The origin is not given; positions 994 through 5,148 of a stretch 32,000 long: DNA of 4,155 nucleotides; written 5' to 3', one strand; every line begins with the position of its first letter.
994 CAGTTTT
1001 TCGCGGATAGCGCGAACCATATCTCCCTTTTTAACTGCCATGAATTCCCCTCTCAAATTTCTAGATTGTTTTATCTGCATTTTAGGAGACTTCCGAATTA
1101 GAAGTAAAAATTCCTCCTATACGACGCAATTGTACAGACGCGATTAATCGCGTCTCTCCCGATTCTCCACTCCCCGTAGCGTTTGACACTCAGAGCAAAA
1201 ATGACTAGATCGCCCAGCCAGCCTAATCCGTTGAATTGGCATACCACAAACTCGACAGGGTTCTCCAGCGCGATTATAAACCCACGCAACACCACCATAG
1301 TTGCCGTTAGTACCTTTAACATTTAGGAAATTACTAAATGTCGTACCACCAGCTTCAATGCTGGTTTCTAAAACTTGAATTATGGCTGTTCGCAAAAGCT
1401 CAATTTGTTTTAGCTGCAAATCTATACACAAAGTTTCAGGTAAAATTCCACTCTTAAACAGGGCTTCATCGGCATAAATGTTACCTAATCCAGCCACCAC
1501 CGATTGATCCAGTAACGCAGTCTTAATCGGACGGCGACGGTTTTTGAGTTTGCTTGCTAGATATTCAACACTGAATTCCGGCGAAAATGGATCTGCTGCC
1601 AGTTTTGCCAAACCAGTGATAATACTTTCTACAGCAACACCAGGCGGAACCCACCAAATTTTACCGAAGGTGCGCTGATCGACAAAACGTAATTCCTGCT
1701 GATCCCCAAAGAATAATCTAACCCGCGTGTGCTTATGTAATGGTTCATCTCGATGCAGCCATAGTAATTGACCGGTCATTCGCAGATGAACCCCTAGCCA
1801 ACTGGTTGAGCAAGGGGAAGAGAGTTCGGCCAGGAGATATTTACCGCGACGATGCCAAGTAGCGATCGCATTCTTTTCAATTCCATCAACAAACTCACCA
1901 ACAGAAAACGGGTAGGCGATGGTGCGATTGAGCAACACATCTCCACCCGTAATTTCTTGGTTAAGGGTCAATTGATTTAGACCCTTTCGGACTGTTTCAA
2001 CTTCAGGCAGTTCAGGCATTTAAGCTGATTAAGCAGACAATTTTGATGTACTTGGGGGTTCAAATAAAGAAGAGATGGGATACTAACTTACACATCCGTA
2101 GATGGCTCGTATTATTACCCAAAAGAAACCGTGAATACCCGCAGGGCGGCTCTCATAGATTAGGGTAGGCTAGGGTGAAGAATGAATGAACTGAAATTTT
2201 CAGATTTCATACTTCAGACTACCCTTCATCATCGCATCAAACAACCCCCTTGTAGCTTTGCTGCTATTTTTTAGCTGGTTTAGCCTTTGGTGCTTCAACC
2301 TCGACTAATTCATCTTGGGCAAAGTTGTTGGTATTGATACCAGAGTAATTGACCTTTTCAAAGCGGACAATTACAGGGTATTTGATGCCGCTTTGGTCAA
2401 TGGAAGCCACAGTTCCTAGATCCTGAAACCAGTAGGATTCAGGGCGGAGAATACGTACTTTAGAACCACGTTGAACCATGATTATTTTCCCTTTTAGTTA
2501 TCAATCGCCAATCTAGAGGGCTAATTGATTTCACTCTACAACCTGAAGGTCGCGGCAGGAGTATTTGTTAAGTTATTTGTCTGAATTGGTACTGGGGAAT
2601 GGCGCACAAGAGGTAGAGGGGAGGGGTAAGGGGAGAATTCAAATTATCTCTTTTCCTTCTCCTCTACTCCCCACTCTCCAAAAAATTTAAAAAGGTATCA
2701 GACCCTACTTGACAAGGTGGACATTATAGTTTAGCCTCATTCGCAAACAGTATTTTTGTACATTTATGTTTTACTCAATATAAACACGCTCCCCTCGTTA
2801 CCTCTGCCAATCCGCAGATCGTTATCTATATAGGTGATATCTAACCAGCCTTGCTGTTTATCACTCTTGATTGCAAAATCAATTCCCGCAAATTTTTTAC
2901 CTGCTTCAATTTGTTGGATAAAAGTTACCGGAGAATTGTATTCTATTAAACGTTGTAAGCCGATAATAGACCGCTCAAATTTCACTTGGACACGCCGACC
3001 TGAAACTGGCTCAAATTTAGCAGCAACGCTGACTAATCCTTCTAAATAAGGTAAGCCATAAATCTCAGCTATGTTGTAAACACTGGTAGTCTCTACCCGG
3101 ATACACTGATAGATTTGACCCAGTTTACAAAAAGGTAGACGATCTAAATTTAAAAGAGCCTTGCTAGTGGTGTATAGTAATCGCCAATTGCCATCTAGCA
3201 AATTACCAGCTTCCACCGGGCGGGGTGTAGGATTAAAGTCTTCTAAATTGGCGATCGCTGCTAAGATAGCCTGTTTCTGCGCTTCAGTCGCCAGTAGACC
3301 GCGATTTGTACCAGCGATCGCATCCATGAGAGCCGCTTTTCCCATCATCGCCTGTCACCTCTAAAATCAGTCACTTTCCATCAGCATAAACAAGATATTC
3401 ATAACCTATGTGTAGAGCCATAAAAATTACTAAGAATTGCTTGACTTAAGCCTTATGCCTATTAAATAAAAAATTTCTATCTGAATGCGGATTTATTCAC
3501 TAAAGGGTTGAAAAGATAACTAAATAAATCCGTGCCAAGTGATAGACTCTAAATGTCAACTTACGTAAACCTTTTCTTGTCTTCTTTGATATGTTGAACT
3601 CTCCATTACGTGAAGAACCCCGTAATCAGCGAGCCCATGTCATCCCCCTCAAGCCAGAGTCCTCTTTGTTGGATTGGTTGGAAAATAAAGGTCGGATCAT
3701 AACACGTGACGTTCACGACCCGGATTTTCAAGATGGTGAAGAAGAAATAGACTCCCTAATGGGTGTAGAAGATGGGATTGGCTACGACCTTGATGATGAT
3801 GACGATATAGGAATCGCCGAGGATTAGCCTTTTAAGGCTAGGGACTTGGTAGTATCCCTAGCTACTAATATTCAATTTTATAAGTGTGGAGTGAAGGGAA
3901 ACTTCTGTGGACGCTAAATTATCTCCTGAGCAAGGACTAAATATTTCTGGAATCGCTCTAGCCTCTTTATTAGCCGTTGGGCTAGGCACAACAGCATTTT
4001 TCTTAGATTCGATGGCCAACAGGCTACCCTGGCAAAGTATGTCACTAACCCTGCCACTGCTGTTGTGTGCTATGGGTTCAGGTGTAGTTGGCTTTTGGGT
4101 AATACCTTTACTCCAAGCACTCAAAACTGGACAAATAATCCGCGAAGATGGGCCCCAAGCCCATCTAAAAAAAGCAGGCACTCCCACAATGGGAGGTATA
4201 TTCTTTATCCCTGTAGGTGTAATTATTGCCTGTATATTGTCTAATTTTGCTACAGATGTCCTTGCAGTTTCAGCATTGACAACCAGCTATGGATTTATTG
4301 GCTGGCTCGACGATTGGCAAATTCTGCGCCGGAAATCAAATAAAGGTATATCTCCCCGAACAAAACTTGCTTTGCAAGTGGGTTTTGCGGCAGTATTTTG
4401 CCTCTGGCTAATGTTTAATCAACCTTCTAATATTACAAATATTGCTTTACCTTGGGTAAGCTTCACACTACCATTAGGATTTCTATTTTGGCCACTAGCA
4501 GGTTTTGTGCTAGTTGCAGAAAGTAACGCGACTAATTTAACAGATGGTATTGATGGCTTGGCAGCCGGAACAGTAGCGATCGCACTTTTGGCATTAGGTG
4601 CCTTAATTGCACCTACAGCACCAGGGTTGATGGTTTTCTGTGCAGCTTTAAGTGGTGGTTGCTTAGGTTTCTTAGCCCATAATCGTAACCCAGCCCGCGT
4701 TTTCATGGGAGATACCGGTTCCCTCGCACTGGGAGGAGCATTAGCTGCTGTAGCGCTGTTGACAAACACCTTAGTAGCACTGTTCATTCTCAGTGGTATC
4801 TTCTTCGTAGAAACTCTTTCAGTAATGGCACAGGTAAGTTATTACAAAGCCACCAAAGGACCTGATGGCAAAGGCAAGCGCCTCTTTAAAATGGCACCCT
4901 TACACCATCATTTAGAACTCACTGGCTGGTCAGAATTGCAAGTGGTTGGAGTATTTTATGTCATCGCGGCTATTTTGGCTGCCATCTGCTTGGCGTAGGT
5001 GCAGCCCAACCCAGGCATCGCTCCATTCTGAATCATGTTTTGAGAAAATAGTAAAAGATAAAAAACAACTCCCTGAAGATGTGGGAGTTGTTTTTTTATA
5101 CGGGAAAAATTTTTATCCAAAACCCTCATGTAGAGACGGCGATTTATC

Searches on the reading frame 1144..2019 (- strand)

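Call 37: search_protein_families(library=pfam, proteins=[window:1144-2019:-], max_evalue=0.00001)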
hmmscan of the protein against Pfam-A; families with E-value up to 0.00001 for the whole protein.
window:1144-2019:- (291 aa): 3 families
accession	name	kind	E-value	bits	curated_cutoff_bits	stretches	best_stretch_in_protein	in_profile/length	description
PF01149.29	Fapy_DNA_glyco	-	2.9e-34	118.6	25.5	1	1-121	1-117/117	Formamidopyrimidine-DNA glycosylase N-terminal domain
PF06831.19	H2TH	-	7.5e-29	100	34.7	1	140-229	1-90/93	Formamidopyrimidine-DNA glycosylase H2TH domain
PF06827.20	zf-FPG_IleRS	-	6.5e-11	42.3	21.3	1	252-280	1-29/30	Zinc finger found in FPG and IleRS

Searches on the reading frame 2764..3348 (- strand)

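Call 37: search_protein_families(library=pfam, proteins=[window:2764-3348:-], max_evalue=0.00001)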
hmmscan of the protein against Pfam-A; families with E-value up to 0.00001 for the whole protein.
window:2764-3348:- (194 aa): 1 family
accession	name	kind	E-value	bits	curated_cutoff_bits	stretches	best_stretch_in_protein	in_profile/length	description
PF04755.18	PAP_fibrillin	-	6.1e-70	235.7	22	1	3-192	3-198/198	PAP_fibrillin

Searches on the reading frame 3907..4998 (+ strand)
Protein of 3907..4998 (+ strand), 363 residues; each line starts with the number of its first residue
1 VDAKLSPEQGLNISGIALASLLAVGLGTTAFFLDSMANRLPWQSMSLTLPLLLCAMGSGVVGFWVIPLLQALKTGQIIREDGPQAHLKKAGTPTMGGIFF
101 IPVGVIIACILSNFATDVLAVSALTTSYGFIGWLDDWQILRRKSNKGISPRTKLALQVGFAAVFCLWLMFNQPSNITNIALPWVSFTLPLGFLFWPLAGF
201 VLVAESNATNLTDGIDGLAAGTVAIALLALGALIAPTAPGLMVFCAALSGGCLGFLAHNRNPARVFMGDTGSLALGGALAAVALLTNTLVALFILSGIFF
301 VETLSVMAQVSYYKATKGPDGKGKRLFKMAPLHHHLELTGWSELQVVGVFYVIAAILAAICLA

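Call 37: search_protein_families(library=pfam, proteins=[window:3907-4998:+], max_evalue=0.00001)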
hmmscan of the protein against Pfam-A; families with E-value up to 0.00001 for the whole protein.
window:3907-4998:+ (363 aa): 1 family
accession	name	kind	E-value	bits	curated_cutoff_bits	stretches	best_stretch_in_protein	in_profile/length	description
PF00953.26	Glycos_transf_4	-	3.7e-34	118.5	27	1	119-285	2-158/160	Glycosyl transferase family 4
